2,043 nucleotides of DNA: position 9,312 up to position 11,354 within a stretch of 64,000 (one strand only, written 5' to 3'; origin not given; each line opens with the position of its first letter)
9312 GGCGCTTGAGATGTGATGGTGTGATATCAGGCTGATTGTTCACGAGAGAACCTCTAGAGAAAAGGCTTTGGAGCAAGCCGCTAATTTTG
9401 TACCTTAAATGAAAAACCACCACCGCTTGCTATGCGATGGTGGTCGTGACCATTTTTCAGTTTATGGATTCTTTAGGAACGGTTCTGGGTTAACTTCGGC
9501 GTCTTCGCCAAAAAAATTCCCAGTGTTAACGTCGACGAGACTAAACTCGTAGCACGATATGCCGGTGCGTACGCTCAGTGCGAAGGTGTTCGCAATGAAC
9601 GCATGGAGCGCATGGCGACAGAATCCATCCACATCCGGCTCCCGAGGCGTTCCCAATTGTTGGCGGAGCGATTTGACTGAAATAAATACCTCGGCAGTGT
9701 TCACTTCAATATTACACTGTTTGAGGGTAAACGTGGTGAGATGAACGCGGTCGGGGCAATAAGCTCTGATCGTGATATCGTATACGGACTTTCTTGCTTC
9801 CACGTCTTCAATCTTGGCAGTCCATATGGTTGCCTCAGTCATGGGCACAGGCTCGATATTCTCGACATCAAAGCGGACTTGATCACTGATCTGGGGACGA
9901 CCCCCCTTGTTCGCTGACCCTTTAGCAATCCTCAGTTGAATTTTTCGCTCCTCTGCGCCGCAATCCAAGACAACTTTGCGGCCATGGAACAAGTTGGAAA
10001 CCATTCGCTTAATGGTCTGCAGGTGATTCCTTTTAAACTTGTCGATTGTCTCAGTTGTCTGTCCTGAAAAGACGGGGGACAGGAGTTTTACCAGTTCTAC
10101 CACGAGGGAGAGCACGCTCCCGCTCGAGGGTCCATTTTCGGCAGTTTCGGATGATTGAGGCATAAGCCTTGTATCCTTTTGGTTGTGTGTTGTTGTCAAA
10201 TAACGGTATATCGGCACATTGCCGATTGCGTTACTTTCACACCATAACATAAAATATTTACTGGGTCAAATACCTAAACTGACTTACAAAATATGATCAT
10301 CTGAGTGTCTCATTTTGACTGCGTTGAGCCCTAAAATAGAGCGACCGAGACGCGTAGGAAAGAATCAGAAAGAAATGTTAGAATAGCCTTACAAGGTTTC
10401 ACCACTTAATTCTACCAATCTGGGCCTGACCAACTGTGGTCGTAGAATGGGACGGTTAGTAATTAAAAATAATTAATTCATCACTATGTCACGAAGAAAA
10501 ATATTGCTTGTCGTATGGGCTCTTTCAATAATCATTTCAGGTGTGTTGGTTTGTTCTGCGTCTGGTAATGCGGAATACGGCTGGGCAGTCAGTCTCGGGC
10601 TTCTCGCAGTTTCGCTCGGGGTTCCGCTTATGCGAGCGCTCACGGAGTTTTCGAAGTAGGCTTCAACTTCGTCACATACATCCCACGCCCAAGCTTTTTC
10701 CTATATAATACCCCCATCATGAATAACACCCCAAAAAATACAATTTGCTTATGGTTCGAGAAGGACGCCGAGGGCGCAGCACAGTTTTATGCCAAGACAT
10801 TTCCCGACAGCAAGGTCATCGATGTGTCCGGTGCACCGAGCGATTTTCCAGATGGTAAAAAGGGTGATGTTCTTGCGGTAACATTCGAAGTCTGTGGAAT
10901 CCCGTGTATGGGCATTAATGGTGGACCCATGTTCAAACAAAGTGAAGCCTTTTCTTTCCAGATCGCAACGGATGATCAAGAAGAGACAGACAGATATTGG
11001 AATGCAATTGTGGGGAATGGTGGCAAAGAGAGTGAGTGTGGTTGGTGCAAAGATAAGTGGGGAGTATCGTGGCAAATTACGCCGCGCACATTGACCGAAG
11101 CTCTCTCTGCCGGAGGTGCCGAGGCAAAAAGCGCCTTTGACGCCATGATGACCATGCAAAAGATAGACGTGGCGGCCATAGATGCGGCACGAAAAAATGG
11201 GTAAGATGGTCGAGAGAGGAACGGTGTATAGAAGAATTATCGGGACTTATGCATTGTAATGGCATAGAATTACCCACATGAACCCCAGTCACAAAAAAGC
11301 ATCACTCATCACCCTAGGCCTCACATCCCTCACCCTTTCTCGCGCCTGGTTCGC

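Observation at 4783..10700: AT-richer accessory island of seven uncharacterised genes (HEPN-like motif protein, Zn-ribbon, P-loop kinase) next to a phage-like module: candidate novel defence or accessory system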

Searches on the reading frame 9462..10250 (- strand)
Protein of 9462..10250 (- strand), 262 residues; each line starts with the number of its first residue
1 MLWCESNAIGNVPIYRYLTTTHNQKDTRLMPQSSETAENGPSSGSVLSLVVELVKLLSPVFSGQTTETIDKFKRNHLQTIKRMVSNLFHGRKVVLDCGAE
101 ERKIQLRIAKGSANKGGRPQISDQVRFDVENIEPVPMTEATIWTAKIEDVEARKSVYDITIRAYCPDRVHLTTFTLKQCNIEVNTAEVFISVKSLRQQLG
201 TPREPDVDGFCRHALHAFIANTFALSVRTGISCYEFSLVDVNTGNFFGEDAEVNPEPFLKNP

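Call 3: search_protein_families(library=pfam, proteins=[window:9462-10250:-], max_evalue=0.1)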
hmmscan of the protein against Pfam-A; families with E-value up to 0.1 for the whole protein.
window:9462-10250:- (262 aa): 0 families

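Call 4: search_protein_families(library=padloc, proteins=[window:9462-10250:-], max_evalue=0.1)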
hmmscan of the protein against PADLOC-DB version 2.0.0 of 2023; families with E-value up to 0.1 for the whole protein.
window:9462-10250:- (262 aa): 1 family
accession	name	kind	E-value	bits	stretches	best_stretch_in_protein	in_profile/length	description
PDLC03986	PD-Lambda-3_A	-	0.0091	13.9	1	77-200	17-136/159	-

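Call 5: search_protein_families(library=ncbifam, proteins=[window:9462-10250:-], max_evalue=0.1)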
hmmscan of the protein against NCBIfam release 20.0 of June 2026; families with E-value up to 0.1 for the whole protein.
window:9462-10250:- (262 aa): 1 family
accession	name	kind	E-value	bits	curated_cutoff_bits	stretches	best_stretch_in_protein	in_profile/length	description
NF041082.2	thermosome_alpha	equivalog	0.041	12.7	450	1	60-140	369-446/519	thermosome subunit alpha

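Call 6: search_protein_families(library=phrogs, proteins=[window:9462-10250:-], max_evalue=0.01)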
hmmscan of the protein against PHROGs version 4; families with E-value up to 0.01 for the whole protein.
window:9462-10250:- (262 aa): 0 families

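Call 62: find_homologous_proteins(query=window:9462-10250:-)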
Query window:9462-10250:- (262 aa): 1 proteins with E <= 0.001 among 386 candidates.
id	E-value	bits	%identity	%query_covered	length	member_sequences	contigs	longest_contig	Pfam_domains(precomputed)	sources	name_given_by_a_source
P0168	5.9e-173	591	100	100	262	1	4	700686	-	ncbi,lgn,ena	-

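Call 85: search_solved_structures(query=window:9462-10250:-, max_evalue=1)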
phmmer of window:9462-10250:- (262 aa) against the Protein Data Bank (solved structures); distinct sequences matched with E-value up to 1: 0.

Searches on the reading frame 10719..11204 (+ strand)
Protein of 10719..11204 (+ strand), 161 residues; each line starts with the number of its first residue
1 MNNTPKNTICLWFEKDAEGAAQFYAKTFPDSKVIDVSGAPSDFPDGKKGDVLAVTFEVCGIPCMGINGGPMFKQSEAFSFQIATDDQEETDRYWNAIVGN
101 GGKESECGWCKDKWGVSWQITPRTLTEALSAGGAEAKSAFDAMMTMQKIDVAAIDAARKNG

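Call 30: find_encoding_contigs(protein=window:10719-11204:+, flank=10000, max_places=6)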
Protein window:10719-11204:+ (161 aa): 8 contigs read that carry it; 2 places shown.
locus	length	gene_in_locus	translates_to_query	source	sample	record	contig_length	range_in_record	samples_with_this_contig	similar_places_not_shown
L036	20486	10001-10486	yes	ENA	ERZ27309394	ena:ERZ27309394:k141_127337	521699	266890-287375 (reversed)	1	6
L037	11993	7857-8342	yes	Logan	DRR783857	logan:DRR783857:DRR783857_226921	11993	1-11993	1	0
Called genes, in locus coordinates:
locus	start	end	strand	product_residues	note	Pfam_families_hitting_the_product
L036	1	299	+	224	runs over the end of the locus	-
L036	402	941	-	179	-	-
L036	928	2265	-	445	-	PF02195:ParB_N, PF01555:N6_N4_Mtase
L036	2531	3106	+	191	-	-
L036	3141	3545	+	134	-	PF01042:Ribonuc_L-PSP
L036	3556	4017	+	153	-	PF00383:dCMP_cyt_deam_1, PF14437:MafB19-deam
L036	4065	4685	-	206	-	-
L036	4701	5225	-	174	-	-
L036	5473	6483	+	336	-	PF18928:DUF5677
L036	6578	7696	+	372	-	-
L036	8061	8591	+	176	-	PF13238:AAA_18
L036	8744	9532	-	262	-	-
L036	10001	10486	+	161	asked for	PF06983:3-dmu-9_3-mt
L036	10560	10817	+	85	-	-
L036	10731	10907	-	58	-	-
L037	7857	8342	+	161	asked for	PF06983:3-dmu-9_3-mt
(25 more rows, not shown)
